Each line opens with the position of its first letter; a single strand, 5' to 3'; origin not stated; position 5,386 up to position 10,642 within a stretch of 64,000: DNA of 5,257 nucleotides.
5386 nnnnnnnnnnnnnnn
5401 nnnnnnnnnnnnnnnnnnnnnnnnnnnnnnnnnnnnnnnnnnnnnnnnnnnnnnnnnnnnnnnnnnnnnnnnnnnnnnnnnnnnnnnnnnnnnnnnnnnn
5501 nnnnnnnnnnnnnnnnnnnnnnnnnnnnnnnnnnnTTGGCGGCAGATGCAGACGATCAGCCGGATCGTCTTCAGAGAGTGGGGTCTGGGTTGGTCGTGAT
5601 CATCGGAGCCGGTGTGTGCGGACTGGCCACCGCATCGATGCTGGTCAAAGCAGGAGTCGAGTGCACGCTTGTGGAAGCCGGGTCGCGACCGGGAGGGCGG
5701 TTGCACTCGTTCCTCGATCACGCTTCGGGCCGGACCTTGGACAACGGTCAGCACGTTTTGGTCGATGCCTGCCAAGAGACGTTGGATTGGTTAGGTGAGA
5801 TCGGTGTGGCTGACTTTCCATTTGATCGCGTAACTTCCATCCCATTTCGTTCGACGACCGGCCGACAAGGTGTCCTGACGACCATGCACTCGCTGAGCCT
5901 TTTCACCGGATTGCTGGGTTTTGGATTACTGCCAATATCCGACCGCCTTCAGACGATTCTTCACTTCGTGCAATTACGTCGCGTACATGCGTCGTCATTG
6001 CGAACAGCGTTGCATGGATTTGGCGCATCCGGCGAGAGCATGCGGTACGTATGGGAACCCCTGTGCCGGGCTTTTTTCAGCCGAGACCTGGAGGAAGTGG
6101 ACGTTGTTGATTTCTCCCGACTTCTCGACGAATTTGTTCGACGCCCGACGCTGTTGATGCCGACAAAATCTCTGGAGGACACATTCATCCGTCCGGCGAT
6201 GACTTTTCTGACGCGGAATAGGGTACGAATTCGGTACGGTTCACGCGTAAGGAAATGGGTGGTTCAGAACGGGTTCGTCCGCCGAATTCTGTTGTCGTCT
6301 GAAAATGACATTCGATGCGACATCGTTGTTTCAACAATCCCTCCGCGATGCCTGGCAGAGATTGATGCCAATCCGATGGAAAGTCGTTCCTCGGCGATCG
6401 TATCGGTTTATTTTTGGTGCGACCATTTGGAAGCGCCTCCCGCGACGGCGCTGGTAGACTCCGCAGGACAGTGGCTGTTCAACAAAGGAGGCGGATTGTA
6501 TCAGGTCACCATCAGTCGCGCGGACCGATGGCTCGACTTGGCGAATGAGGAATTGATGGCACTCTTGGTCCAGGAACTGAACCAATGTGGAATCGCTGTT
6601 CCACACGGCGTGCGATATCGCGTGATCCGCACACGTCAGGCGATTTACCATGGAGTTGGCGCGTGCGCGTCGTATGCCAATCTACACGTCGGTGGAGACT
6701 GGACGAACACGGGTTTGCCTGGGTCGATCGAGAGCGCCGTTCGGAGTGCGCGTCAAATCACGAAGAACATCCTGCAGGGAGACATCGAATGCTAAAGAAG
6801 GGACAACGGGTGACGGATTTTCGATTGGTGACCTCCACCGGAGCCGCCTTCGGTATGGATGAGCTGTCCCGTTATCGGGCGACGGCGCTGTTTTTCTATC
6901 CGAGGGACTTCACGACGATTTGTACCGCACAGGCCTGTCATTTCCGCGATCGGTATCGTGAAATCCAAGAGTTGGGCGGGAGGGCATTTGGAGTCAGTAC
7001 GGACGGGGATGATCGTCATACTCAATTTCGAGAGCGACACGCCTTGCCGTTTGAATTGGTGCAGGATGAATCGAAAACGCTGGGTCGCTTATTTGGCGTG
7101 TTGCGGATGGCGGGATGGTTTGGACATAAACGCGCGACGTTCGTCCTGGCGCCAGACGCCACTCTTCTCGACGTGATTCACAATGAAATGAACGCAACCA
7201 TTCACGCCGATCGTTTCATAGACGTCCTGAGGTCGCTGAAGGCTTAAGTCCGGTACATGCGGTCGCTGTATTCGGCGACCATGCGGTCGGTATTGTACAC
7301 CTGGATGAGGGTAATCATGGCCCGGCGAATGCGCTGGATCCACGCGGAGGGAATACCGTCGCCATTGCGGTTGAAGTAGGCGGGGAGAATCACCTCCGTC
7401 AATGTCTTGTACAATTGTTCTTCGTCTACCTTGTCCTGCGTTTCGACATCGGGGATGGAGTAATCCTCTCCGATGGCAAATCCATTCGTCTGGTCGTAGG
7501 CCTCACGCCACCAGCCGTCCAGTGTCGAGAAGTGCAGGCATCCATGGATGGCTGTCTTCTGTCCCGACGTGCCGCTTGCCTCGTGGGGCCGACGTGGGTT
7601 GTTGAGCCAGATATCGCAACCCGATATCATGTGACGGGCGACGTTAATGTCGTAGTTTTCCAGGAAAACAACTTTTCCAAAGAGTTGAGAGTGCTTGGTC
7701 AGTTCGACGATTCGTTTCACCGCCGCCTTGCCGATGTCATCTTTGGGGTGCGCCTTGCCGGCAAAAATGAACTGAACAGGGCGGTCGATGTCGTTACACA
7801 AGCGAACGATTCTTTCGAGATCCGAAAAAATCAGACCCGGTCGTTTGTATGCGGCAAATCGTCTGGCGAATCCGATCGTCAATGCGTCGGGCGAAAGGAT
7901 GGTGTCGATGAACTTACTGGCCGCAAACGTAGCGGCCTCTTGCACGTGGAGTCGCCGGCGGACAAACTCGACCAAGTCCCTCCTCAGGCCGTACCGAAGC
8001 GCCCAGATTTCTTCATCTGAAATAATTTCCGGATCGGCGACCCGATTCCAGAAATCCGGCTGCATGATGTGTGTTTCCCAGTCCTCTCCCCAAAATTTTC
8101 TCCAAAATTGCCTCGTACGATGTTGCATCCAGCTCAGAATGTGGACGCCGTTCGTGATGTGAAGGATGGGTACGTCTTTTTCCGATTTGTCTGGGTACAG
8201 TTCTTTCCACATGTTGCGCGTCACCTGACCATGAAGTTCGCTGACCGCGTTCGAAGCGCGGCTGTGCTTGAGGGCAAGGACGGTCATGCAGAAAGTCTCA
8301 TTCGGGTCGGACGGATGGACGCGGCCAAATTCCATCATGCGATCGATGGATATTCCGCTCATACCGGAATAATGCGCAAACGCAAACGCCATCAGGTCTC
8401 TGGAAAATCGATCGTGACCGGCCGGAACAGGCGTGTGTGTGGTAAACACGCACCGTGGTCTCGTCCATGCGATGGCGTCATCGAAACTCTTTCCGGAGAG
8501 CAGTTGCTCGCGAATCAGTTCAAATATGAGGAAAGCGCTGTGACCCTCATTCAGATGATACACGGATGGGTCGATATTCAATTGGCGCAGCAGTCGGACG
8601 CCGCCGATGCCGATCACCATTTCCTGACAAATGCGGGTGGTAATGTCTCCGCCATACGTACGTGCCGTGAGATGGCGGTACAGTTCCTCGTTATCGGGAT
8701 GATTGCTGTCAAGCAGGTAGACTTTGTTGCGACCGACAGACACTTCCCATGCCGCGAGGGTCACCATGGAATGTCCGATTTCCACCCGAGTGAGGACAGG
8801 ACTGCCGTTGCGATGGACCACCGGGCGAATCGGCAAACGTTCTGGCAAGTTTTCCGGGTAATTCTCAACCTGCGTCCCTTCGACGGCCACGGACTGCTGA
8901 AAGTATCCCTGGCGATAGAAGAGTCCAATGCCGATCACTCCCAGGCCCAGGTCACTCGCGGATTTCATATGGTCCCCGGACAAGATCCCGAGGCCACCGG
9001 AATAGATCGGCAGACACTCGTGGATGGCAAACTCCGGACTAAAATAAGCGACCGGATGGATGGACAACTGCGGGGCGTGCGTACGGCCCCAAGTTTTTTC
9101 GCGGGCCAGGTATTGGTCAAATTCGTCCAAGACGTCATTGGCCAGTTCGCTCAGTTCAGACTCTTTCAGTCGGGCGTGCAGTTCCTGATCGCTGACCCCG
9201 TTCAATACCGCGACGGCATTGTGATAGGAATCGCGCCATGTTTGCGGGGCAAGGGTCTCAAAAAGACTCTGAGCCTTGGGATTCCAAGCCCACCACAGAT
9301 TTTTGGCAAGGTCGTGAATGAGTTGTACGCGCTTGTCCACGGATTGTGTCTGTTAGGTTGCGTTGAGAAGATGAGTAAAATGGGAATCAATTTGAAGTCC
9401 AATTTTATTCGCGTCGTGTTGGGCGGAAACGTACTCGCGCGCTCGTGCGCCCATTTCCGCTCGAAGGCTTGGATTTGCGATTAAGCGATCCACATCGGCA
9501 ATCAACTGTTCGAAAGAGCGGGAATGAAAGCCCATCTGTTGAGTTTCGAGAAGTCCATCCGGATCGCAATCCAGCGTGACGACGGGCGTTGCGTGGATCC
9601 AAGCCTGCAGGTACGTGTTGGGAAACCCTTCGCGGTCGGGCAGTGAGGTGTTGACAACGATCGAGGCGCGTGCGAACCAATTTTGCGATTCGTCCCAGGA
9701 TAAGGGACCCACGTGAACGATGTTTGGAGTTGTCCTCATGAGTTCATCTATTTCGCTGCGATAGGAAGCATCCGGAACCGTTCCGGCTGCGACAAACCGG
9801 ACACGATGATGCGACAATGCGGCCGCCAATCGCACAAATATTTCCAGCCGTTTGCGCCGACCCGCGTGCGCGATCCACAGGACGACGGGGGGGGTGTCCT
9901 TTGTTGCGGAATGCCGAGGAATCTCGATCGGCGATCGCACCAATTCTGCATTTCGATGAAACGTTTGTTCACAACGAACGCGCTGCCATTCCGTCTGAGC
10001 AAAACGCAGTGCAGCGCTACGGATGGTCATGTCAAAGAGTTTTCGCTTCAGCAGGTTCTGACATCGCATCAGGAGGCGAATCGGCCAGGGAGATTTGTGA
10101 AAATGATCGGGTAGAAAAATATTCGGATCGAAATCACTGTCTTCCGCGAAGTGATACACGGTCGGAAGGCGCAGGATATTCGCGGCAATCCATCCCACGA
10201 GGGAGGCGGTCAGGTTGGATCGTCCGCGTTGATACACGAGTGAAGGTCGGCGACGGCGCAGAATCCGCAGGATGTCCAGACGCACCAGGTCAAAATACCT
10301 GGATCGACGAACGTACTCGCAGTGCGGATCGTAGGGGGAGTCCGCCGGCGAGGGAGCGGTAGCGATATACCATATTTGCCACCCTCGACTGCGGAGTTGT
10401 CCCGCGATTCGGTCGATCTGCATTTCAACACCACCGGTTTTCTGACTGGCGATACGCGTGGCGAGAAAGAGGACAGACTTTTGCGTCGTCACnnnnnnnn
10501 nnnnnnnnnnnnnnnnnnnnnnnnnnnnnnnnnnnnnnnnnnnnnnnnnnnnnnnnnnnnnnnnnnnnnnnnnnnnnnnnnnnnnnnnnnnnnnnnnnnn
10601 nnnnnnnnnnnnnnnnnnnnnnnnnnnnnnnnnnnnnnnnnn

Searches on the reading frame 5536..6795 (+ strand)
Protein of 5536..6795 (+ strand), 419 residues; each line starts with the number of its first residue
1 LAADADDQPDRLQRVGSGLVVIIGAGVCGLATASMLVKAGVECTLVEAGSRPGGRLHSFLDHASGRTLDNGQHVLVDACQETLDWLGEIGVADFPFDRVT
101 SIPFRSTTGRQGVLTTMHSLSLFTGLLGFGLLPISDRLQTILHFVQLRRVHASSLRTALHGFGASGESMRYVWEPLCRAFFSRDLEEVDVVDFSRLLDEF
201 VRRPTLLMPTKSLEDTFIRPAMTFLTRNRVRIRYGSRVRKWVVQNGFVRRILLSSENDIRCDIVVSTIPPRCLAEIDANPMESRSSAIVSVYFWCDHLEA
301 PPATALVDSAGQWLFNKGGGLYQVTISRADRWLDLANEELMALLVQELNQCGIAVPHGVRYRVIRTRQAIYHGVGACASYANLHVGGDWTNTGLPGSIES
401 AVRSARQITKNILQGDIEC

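Call 51: search_protein_families(library=pfam, proteins=[window:5536-6795:+], max_evalue=0.00001)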
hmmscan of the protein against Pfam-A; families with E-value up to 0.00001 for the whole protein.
window:5536-6795:+ (419 aa): 5 families
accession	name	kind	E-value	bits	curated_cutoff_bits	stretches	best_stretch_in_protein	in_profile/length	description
PF01593.30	Amino_oxidase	-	5.1e-26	92.4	19.8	1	28-408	2-438/443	Flavin containing amine oxidoreductase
PF13450.12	NAD_binding_8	-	4.9e-11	43.2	21.9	1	22-77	1-54/68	NAD(P)-binding Rossmann-like domain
PF07992.20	Pyr_redox_2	-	1.1e-08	35.3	26.1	0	19-53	144-178/291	Pyridine nucleotide-disulphide oxidoreductase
PF01266.30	DAO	-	2.9e-08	34.1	27.9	1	20-104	2-92/353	FAD dependent oxidoreductase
PF00070.33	Pyr_redox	-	1.2e-06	29.4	22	0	20-53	2-35/82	Pyridine nucleotide-disulphide oxidoreductase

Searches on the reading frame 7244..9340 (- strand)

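Call 51: search_protein_families(library=pfam, proteins=[window:7244-9340:-], max_evalue=0.00001)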
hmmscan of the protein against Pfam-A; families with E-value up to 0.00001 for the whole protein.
window:7244-9340:- (698 aa): 2 families
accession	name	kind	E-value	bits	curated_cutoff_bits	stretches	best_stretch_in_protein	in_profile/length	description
PF11897.13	DUF3417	-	2e-27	96.2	25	1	3-110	3-109/109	Protein of unknown function (DUF3417)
PF00343.26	Phosphorylase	-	5.2e-27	94.9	27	1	259-610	218-580/713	Carbohydrate phosphorylase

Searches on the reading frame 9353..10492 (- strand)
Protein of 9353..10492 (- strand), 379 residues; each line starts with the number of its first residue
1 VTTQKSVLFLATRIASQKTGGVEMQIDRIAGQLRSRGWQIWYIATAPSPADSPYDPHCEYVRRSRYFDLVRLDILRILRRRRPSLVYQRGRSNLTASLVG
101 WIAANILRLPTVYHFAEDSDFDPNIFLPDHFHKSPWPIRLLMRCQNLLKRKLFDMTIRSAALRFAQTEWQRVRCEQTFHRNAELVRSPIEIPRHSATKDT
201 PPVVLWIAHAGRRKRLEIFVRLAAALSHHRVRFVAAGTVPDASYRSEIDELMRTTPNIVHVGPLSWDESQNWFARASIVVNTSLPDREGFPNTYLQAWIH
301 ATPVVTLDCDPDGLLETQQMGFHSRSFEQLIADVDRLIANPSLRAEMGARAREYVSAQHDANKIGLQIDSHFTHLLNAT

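Call 51: search_protein_families(library=pfam, proteins=[window:9353-10492:-], max_evalue=0.00001)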
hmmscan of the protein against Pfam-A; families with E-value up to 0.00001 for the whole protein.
window:9353-10492:- (379 aa): 4 families
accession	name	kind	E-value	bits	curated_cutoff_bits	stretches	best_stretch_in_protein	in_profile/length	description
PF13692.12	Glyco_trans_1_4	-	5.3e-14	53.1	27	1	202-340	2-142/142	Glycosyl transferases group 1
PF00534.26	Glycos_transf_1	-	2.5e-11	43.8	26.4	1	191-353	5-171/172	Glycosyl transferases group 1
PF13524.12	Glyco_trans_1_2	-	3.7e-08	33.9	25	1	218-363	4-137/144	Glycosyl transferase-like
PF13579.12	Glyco_trans_4_4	-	4.5e-06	27.5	29.7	1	20-171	1-139/158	Glycosyl transferase 4-like domain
